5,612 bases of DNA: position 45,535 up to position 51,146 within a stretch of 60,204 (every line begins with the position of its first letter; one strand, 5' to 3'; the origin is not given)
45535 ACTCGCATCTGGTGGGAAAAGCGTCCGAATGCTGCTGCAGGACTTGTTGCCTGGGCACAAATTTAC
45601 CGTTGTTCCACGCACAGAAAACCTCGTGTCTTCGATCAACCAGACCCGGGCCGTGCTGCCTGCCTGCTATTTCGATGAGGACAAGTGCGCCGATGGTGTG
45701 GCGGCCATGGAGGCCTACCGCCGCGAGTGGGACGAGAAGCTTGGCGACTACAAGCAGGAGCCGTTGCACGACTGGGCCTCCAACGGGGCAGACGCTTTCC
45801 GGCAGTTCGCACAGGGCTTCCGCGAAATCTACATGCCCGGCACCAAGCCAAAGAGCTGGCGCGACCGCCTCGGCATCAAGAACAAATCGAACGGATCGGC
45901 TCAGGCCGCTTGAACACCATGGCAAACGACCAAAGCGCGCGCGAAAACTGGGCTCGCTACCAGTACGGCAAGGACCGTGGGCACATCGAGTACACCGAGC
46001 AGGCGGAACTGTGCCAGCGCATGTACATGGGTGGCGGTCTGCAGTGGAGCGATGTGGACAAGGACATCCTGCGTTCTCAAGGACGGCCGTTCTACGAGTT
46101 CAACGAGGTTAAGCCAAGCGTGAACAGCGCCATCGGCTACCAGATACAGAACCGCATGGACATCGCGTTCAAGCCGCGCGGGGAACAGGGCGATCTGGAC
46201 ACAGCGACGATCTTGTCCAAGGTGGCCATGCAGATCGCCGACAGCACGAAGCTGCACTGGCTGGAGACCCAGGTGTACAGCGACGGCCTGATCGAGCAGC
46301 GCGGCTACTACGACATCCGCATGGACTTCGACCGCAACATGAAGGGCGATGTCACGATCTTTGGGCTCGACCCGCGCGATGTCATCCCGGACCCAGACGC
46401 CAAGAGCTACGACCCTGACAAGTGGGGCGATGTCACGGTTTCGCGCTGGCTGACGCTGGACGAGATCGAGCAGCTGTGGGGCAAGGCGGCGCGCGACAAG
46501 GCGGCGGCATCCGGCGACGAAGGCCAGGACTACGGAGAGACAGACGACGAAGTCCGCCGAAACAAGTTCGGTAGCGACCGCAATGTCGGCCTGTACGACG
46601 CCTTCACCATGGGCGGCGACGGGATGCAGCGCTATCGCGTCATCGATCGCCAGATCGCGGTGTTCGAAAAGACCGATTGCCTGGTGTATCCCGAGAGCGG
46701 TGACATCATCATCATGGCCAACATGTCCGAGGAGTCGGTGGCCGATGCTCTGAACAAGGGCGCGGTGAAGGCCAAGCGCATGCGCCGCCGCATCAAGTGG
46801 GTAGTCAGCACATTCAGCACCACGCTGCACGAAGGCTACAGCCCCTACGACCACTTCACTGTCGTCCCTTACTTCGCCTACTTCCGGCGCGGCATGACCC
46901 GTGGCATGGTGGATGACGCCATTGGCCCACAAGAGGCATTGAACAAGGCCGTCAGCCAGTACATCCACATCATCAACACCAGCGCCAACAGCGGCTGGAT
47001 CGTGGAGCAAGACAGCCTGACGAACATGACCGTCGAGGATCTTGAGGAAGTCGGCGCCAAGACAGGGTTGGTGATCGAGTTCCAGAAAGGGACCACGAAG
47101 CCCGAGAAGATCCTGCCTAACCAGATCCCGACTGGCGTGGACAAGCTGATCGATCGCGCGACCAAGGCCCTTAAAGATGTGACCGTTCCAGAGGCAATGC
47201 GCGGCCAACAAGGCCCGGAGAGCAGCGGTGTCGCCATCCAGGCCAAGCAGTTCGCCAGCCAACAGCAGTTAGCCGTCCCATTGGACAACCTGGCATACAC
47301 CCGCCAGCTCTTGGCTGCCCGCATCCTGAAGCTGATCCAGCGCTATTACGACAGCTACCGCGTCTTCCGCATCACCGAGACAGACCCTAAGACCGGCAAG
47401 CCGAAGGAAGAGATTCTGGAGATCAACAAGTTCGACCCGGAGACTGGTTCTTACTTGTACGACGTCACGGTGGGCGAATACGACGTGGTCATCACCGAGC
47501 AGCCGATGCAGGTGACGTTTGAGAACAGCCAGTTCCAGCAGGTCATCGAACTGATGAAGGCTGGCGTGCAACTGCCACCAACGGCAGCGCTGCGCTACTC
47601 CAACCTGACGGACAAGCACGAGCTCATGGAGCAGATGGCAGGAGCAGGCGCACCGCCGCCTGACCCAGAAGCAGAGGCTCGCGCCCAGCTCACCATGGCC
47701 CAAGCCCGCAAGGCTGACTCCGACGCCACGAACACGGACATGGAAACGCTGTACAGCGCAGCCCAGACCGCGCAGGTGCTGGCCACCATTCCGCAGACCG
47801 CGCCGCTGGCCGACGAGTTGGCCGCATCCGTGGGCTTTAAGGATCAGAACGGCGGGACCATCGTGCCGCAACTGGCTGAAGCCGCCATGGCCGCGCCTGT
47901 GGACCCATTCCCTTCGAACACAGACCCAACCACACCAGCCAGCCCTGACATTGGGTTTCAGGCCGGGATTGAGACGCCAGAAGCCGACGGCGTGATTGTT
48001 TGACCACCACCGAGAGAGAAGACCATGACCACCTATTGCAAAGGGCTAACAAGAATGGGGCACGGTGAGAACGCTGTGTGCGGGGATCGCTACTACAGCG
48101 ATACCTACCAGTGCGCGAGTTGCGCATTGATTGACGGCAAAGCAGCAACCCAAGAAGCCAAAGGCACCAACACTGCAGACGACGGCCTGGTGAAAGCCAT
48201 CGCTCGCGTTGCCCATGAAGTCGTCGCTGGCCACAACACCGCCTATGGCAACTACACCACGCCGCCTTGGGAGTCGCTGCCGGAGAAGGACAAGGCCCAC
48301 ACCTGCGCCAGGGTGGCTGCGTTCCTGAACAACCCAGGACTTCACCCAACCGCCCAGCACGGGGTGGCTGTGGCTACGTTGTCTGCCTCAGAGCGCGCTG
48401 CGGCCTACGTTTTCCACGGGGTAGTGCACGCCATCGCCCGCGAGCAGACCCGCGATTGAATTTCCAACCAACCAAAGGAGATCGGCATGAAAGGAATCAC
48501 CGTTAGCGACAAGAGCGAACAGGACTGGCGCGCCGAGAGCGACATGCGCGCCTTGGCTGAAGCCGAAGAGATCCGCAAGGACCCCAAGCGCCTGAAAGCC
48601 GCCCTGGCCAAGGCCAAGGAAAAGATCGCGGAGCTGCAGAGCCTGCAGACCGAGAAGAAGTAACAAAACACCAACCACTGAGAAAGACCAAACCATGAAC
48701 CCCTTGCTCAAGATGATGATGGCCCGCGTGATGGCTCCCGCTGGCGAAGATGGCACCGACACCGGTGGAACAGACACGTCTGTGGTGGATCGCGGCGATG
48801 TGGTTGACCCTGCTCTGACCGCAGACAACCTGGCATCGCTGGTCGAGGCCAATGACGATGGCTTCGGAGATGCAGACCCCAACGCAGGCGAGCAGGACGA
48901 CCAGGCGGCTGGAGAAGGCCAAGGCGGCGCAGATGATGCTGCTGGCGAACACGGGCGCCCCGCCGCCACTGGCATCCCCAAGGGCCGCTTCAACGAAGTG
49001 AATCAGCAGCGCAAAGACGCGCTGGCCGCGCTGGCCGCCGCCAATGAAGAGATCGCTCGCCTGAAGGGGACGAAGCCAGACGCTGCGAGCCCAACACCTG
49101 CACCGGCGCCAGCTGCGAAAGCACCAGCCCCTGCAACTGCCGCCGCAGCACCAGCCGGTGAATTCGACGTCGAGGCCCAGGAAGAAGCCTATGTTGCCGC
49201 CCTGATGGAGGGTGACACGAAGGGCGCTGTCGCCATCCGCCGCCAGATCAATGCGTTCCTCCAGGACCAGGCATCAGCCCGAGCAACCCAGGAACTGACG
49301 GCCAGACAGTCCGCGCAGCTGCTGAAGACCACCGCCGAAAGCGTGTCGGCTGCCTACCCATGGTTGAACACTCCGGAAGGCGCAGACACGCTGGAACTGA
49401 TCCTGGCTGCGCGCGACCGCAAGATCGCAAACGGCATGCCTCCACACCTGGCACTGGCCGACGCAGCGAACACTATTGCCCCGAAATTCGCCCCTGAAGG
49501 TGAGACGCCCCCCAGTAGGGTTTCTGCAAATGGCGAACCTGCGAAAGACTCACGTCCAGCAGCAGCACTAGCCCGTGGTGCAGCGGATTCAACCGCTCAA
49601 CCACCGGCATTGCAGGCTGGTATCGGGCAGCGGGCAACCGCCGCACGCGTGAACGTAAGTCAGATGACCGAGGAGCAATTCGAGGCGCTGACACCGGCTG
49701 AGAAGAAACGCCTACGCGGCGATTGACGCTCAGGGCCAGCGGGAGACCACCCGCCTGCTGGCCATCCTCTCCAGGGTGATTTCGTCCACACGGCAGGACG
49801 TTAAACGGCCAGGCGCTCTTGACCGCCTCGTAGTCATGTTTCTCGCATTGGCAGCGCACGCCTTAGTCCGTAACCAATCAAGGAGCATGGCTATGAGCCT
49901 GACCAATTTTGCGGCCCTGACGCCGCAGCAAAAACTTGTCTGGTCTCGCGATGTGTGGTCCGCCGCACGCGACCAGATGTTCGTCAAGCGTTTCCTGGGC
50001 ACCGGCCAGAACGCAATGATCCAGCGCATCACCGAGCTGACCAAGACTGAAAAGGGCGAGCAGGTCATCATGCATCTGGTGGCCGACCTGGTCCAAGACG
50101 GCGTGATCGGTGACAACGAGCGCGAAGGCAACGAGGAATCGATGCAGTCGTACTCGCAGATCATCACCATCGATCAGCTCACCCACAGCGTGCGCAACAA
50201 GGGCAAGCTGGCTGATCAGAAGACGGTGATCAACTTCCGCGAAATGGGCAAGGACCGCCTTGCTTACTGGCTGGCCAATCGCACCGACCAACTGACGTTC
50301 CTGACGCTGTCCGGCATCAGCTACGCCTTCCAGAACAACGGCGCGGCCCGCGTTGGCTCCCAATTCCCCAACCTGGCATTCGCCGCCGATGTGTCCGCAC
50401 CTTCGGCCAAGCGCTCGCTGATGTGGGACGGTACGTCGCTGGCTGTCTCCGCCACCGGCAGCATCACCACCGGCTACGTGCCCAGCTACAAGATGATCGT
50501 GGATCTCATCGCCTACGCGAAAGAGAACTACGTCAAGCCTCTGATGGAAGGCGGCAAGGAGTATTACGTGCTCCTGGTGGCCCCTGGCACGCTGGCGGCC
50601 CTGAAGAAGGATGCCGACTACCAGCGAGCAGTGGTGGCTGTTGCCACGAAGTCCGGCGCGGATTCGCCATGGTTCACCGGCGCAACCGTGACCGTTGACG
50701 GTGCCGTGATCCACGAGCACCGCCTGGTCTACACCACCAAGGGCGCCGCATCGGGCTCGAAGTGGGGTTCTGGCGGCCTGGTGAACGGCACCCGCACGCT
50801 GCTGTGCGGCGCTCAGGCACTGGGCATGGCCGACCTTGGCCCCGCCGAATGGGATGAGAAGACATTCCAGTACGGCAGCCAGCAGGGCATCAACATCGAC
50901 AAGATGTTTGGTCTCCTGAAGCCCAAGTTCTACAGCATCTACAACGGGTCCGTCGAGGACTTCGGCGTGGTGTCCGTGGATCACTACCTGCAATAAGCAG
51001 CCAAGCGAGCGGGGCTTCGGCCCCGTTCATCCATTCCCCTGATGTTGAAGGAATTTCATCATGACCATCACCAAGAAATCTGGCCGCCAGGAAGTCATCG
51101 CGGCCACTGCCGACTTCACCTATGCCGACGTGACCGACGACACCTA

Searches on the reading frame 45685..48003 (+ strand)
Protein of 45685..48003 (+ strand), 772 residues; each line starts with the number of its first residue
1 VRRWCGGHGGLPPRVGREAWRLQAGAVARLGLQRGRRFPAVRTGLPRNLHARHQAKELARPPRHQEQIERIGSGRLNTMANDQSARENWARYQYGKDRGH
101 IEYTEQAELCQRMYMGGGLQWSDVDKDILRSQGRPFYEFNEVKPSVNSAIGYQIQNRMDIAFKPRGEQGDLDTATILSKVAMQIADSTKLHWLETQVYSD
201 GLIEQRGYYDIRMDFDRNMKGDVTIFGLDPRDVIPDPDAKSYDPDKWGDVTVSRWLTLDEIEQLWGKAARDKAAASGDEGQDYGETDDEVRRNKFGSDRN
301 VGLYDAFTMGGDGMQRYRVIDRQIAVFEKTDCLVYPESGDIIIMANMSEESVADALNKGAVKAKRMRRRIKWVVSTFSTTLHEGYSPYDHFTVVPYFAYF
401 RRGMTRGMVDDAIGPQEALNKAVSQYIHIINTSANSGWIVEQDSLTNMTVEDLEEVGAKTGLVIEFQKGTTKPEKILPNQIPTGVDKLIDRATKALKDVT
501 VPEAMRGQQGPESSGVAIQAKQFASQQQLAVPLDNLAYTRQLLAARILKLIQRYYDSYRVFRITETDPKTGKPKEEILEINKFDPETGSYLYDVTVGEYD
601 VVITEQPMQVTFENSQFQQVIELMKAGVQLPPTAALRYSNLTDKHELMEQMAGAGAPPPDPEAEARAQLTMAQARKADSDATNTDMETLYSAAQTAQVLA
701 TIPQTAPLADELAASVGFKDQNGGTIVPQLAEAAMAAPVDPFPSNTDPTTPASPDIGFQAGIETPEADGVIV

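Call 17: search_protein_families(library=phrogs, proteins=[window:45685-48003:+], max_evalue=0.001)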
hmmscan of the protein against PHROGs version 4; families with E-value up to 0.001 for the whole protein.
window:45685-48003:+ (772 aa): 1 family
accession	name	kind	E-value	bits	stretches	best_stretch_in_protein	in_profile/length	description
phrog_156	-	head and packaging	1.6e-105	355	1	79-721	4-657/681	portal protein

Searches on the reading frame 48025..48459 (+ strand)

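Call 17: search_protein_families(library=phrogs, proteins=[window:48025-48459:+], max_evalue=0.001)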
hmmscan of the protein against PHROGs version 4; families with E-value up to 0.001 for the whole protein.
window:48025-48459:+ (144 aa): 2 families
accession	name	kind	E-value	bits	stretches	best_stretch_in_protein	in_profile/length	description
phrog_5154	-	unknown function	4.5e-15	56.6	1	32-113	125-206/454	-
phrog_4435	-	unknown function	0.00013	22.8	1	51-134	182-248/252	-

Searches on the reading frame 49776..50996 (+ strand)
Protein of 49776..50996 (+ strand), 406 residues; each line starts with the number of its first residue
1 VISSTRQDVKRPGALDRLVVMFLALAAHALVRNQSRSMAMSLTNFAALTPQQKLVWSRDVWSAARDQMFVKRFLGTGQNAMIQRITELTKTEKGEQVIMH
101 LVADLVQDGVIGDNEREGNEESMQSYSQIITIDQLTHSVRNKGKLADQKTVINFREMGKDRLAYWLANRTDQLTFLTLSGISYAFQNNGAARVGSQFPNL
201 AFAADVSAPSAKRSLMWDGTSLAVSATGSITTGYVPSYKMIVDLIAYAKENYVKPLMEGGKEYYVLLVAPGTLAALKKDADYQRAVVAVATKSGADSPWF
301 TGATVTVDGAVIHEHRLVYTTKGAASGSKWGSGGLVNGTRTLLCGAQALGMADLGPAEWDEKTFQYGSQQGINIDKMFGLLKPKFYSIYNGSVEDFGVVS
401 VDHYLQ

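Call 17: search_protein_families(library=phrogs, proteins=[window:49776-50996:+], max_evalue=0.001)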
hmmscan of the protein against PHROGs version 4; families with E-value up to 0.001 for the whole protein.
window:49776-50996:+ (406 aa): 2 families
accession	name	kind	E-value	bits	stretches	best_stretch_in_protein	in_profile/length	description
phrog_334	-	head and packaging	1.1e-86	292.3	1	40-404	1-378/381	major head protein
phrog_13784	-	unknown function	1.5e-09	39.2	1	76-183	51-157/177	-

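Call 20: search_dna_similar(query=window:49776-50996:+, collection=phages, mode=protein, max_rows=30, max_evalue=1e-10)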
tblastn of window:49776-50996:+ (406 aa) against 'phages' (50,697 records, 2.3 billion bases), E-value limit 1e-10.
Records with a match: 81; places in all: 82; records where one place covers at least 80% of the query: 47.
Best place of each record, by identity: 80-90% 1; <60% 80.
By first word of the organism name: Ralstonia 31; Pseudomonas 10; Burkholderia 10; Klebsiella 6; Erwinia 5; Microcystis 3; Caudoviricetes 2; Agrobacterium 2; Serratia 2; Sinorhizobium 2; and 6 more.
By host as written in the record: - 7; Ralstonia pseudosolanacearum 6; Ralstonia solanacearum 5; Ralstonia pseudosolanacearum I-31 (MT043) 5; Pseudomonas aeruginosa 4; Ralstonia pseudosolanacearum I-15 (MT014) 4; Burkholderia cenocepacia 4; Ralstonia pseudosolanacearum I-33 (MT061) 4; and 28 more.
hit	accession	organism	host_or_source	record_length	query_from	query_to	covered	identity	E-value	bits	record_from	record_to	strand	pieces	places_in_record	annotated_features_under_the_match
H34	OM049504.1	Acidovorax phage AP1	Paracidovorax oryzae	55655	20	406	95%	87.6%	0e+0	680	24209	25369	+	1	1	major structural protein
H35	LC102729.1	Pseudomonas phage phiR18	-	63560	43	401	88%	50.0%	5e-106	348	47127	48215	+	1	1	hypothetical protein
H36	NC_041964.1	Pseudomonas phage phiR18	-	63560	43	401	88%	50.0%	5e-106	348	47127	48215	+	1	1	major head protein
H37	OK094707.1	Pseudomonas phage YMC17/07/R4900a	Pseudomonas aeruginosa YMC17/07/R4900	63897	43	401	88%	50.0%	5e-106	348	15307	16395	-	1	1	major structural protein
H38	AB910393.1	Pseudomonas phage KPP25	Pseudomonas aeruginosa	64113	43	401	88%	50.0%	5e-106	348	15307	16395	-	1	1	major structural protein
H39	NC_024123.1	Pseudomonas phage KPP25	Pseudomonas aeruginosa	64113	43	401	88%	50.0%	5e-106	348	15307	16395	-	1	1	major head protein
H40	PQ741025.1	Pseudomonas phage CRPAP1904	Pseudomonas aeruginosa CRPA190 ...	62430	43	401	88%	50.0%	6e-106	348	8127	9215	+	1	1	major head protein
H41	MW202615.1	Caudoviricetes sp.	Manatee Spring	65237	113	403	72%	59.4%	3e-101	335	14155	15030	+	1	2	major capsid protein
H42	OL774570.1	Aeromonas phage phiA008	Aeromonas sp.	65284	40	405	90%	43.9%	8e-81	276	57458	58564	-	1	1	hypothetical protein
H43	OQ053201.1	Burkholderia phage CSP3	Burkholderia contaminans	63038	33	402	91%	28.9%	2e-28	123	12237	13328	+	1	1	major capsid protein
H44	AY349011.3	Burkholderia phage Bcep22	-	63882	37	402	90%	28.9%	6e-26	116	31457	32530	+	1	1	major capsid protein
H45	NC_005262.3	Burkholderia phage Bcep22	-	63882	37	402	90%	28.9%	6e-26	116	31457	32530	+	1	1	major head protein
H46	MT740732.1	Ralstonia phage Darius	Ralstonia pseudosolanacearum I-15 ...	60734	33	406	92%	28.1%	9e-23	106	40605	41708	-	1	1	major capsid protein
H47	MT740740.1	Ralstonia phage Gervaise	Ralstonia pseudosolanacearum I-15 ...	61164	33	406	92%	28.1%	9e-23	106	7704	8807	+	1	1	major capsid protein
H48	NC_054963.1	Ralstonia phage Gervaise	Ralstonia pseudosolanacearum I-15 ...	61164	33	406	92%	28.1%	9e-23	106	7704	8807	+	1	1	major head protein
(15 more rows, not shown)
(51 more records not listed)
